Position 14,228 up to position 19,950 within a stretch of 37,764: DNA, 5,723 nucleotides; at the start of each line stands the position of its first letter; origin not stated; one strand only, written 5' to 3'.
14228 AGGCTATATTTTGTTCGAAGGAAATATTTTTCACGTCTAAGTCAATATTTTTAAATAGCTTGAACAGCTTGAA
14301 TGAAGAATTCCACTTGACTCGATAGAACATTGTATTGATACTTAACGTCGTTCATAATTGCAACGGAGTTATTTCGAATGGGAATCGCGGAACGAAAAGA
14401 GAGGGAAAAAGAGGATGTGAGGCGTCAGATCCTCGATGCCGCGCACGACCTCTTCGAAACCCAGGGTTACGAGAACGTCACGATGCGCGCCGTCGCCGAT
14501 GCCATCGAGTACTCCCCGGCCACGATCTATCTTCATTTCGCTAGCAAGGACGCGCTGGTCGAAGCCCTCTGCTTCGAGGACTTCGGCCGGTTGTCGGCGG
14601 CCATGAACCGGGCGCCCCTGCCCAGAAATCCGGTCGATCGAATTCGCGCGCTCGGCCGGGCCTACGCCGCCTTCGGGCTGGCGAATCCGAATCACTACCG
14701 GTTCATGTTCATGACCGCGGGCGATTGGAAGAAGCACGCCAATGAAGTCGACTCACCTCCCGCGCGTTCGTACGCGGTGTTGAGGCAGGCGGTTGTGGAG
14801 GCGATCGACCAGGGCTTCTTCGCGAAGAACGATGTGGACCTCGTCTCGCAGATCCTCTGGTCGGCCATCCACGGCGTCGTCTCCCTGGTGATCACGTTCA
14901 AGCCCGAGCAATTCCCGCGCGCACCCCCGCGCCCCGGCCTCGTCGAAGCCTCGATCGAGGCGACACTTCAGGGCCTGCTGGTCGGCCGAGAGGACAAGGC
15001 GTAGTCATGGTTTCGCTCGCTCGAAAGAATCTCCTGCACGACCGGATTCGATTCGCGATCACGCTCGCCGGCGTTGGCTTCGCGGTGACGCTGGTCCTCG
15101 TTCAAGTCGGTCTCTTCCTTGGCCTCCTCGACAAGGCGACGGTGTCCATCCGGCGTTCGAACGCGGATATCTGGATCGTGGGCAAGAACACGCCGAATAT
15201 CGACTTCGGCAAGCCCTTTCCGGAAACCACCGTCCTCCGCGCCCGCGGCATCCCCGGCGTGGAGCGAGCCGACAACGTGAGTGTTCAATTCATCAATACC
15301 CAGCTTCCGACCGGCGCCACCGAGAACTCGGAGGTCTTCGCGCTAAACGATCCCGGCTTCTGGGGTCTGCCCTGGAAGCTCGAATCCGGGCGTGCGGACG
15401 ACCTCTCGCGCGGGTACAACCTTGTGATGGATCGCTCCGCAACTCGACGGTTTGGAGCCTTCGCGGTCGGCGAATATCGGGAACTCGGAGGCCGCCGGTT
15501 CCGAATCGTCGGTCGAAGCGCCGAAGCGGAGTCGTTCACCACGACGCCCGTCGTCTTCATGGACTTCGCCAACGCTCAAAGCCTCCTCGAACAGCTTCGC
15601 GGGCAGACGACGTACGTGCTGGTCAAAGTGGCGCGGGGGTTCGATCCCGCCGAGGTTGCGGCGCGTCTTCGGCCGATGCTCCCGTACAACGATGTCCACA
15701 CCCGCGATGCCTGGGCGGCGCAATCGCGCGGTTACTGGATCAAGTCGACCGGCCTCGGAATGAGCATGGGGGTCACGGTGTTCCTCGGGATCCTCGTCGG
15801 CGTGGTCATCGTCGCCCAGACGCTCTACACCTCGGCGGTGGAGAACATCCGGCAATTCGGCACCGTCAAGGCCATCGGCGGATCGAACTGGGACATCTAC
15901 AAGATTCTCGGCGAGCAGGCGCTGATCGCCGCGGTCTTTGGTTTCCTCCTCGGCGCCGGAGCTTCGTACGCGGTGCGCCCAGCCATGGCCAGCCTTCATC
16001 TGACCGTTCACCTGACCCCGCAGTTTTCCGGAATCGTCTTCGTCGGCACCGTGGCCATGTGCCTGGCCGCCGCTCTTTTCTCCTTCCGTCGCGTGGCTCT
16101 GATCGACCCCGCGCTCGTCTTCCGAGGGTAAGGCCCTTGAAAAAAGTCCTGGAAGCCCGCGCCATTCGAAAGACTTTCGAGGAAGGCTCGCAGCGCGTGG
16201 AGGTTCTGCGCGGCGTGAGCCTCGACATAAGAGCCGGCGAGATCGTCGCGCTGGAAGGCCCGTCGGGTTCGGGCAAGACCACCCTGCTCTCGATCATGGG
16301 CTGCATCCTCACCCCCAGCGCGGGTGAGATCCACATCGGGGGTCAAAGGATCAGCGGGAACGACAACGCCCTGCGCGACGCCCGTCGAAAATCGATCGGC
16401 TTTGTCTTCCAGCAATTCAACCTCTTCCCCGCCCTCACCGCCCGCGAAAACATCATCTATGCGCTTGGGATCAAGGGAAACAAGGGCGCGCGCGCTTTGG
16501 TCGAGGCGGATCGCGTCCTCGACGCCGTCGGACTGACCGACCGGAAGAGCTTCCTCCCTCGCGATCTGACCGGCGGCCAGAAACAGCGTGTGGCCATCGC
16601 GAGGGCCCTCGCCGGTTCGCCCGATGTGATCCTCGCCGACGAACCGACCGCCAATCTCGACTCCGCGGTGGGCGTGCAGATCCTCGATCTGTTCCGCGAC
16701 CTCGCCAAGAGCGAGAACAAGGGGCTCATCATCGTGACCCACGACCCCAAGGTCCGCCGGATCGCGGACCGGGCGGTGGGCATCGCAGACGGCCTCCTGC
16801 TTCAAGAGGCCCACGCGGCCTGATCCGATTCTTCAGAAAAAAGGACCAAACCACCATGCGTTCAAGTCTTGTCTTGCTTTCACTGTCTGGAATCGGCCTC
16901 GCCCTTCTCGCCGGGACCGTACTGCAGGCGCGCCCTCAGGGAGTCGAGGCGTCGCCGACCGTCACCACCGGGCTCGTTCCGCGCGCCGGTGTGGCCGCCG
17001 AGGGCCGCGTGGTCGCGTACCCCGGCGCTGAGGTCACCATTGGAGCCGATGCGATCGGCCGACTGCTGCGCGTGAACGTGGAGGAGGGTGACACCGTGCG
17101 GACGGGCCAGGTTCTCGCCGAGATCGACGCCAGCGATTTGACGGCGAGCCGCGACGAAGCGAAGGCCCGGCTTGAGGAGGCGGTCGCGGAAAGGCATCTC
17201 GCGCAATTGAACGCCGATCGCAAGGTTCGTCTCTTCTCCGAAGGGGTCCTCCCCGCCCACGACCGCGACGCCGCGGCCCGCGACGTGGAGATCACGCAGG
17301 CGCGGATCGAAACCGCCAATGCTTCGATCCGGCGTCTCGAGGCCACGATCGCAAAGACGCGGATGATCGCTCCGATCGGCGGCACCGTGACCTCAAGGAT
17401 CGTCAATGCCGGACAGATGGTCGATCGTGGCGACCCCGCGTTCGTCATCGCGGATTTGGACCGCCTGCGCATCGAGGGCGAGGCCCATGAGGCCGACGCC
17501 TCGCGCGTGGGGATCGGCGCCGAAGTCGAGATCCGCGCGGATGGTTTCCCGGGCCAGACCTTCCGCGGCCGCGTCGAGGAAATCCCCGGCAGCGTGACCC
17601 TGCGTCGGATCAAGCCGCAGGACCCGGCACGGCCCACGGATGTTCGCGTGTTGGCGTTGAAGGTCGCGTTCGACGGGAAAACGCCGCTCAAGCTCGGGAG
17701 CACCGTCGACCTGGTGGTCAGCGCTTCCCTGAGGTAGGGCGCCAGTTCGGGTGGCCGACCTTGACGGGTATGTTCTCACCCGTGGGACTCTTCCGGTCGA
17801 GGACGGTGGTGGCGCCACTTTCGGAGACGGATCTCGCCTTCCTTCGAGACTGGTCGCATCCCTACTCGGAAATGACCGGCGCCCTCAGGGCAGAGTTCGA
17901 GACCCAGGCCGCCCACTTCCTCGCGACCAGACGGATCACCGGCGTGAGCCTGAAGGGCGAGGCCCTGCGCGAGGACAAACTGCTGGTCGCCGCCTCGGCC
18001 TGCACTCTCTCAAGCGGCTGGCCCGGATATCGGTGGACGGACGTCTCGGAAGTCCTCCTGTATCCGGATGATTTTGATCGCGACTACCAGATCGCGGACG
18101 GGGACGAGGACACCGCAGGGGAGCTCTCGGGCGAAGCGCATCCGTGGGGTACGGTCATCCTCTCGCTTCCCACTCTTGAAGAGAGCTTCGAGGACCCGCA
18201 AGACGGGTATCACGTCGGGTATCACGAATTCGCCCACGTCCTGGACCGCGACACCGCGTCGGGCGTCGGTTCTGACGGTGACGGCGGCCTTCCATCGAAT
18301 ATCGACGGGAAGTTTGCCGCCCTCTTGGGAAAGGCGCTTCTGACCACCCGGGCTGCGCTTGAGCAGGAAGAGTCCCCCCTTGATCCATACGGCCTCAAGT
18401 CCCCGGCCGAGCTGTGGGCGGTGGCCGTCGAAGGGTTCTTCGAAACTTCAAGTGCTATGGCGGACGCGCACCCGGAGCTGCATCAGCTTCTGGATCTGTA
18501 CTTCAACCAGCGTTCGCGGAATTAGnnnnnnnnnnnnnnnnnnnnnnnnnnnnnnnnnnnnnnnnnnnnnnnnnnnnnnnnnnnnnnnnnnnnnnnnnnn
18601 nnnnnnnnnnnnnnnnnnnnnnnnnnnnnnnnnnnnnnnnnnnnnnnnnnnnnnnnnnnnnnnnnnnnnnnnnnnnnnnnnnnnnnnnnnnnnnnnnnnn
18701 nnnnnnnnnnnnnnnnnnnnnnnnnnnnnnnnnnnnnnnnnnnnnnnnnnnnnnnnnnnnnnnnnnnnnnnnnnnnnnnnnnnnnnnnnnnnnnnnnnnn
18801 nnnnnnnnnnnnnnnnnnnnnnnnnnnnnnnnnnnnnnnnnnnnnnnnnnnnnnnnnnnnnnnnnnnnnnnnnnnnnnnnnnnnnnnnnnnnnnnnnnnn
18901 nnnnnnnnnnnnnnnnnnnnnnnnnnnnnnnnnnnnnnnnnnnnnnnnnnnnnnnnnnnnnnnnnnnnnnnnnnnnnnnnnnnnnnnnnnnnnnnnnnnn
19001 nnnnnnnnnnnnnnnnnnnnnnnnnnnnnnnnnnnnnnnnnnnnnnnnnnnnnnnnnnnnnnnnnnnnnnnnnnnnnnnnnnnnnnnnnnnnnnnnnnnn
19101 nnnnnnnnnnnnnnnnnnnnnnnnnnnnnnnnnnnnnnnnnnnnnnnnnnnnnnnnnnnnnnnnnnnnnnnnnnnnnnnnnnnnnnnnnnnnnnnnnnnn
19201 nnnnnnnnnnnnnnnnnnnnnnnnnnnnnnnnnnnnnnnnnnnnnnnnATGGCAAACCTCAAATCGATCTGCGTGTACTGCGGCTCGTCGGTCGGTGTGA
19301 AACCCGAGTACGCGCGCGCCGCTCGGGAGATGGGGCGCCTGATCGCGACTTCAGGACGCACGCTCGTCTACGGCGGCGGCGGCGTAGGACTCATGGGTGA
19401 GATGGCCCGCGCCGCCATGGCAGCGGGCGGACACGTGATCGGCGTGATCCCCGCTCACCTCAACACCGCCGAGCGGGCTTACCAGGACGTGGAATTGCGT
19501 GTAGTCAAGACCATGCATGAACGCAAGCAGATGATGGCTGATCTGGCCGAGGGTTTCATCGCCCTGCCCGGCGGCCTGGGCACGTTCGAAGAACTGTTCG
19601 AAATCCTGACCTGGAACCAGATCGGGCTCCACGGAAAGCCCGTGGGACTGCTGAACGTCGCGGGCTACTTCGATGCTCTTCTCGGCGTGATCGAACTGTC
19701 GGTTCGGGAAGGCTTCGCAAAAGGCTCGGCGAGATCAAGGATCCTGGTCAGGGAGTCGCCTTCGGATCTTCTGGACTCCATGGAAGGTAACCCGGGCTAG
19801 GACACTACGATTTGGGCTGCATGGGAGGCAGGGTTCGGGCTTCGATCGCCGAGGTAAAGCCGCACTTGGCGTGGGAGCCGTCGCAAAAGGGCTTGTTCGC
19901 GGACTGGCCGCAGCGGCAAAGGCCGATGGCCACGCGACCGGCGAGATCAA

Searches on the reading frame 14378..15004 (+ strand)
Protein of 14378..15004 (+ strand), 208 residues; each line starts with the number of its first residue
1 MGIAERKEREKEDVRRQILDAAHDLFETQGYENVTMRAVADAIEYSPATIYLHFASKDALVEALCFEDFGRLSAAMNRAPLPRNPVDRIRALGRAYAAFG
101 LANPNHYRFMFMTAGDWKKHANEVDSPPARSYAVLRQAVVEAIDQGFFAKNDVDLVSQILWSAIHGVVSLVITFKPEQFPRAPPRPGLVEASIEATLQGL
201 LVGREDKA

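Call 56: search_protein_families(library=pfam, proteins=[window:14378-15004:+], max_evalue=0.0001)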
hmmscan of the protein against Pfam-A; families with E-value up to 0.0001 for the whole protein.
window:14378-15004:+ (208 aa): 2 families
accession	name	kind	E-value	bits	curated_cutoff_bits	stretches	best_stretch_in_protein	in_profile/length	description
PF00440.29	TetR_N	-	2.3e-18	66.2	24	1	18-64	1-47/47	Bacterial regulatory proteins, tetR family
PF13305.11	TetR_C_33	-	5.9e-14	53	26.8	1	89-173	1-83/103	Tetracyclin repressor-like, C-terminal domain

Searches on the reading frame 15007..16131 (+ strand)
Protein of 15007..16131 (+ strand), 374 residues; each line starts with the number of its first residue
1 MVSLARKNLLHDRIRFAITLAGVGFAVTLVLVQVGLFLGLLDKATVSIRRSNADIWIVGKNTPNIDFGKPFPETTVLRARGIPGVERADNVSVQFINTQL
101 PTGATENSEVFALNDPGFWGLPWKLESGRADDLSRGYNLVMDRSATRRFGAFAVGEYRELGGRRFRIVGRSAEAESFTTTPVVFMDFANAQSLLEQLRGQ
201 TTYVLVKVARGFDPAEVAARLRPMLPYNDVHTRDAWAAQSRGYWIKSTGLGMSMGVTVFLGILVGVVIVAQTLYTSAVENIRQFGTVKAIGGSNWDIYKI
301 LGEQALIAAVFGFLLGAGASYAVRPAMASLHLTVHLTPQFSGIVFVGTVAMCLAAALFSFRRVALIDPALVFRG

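Call 56: search_protein_families(library=pfam, proteins=[window:15007-16131:+], max_evalue=0.0001)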
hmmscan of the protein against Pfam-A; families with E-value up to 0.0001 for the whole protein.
window:15007-16131:+ (374 aa): 2 families
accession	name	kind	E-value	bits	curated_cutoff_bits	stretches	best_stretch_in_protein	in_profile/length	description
PF12704.14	MacB_PCD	-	6.1e-19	69.6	27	1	17-222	2-205/207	MacB-like periplasmic core domain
PF02687.27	FtsX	-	3.5e-13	50.1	25.5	1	257-364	3-116/120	FtsX-like permease C-terminal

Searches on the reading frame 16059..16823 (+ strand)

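Call 56: search_protein_families(library=pfam, proteins=[window:16059-16823:+], max_evalue=0.0001)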
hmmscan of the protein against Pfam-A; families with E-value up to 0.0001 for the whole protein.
window:16059-16823:+ (254 aa): 2 families
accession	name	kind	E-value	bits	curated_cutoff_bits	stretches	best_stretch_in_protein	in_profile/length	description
PF00005.33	ABC_tran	-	1.9e-34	119.7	25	1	50-198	1-137/137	ABC transporter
PF13304.12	AAA_21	-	4.3e-07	30.7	27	0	156-231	224-301/304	AAA domain, putative AbiEii toxin, Type IV TA system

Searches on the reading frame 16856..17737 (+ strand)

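Call 56: search_protein_families(library=pfam, proteins=[window:16856-17737:+], max_evalue=0.0001)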
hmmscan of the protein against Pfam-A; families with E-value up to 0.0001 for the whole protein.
window:16856-17737:+ (293 aa): 4 families
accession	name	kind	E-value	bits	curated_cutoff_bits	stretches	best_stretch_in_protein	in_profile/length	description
PF16576.10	HlyD_D23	-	2.5e-23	82.9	30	1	47-244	7-185/214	Barrel-sandwich domain of CusB or HlyD membrane-fusion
PF13437.12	HlyD_3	-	4.4e-19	69.6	22.2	1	172-280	4-105/106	HlyD family secretion protein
PF13533.13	Biotin_lipoyl_2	-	1.6e-09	37.8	29.8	1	64-91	5-32/32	Biotin-lipoyl like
PF00364.28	Biotin_lipoyl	-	5.9e-06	26.5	22.1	0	65-90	6-36/73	Biotin-requiring enzyme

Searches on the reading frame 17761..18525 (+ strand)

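Call 56: search_protein_families(library=pfam, proteins=[window:17761-18525:+], max_evalue=0.0001)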
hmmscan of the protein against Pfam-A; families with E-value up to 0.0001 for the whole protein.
window:17761-18525:+ (254 aa): 1 family
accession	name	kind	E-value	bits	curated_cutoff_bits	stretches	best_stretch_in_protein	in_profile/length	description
PF06167.18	Peptidase_M90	-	1.9e-40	139.4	26.2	1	18-248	13-242/243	Glucose-regulated metallo-peptidase M90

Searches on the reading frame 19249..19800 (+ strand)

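Call 56: search_protein_families(library=pfam, proteins=[window:19249-19800:+], max_evalue=0.0001)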
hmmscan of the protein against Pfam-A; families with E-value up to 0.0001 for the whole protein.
window:19249-19800:+ (183 aa): 2 families
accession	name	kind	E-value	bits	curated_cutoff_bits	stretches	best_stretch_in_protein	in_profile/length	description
PF03641.19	Lysine_decarbox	-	2.1e-41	141.6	27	1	49-178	1-131/131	Possible lysine decarboxylase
PF18306.6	LDcluster4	-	2.8e-16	59.9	26.3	1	12-120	8-114/151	SLOG cluster4 family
